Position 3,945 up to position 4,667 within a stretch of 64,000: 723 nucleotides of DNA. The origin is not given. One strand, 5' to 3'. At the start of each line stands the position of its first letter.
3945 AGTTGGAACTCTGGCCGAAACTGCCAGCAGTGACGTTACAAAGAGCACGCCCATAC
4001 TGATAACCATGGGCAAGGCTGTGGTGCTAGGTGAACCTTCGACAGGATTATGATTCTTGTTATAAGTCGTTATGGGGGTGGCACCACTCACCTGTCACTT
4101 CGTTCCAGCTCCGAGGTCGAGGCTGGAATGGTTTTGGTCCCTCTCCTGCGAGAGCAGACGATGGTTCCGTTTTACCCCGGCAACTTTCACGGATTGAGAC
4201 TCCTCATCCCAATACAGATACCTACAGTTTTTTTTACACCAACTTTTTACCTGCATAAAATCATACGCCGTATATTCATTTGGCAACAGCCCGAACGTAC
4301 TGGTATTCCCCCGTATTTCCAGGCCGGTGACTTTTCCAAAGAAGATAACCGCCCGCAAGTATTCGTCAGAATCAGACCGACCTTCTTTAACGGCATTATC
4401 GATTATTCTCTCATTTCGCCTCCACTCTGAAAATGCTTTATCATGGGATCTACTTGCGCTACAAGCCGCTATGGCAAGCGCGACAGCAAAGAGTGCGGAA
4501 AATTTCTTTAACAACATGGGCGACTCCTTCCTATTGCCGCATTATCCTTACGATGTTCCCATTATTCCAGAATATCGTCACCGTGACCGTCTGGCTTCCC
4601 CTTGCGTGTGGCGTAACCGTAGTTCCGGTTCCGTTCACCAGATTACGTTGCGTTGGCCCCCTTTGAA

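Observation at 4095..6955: Rhs toxin tip with cognate lipoprotein immunity gene plus a displaced orphan CT/immunity module generated by recombination in the RHS core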

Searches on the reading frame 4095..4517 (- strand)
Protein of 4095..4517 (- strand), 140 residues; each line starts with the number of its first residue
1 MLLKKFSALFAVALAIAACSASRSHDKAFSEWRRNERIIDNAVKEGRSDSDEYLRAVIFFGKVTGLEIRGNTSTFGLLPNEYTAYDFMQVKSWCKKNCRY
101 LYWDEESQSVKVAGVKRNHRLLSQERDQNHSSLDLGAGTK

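Call 4: search_protein_families(library=pfam, proteins=[window:4095-4517:-], max_evalue=0.01)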
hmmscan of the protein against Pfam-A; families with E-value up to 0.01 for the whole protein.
window:4095-4517:- (140 aa): 0 families

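Call 7: search_protein_families(library=ncbifam, proteins=[window:4095-4517:-], max_evalue=1)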
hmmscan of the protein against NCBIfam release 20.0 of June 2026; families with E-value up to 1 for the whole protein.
window:4095-4517:- (140 aa): 3 families
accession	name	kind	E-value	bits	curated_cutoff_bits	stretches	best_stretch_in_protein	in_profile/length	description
NF053689.1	BamJ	equivalog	0.00084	19.6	100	1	6-51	9-55/184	BamJ family beta-barrel-assembly machinery protein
TIGR00998.1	8a0101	subfamily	0.015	14.3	390.8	1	50-90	265-304/334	EmrA/EmrK family multidrug efflux transporter periplasmic adaptor subunit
NF011715.0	PRK15136.1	equivalog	0.055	12.1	563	1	50-90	276-315/390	multidrug efflux MFS transporter periplasmic adaptor subunit EmrA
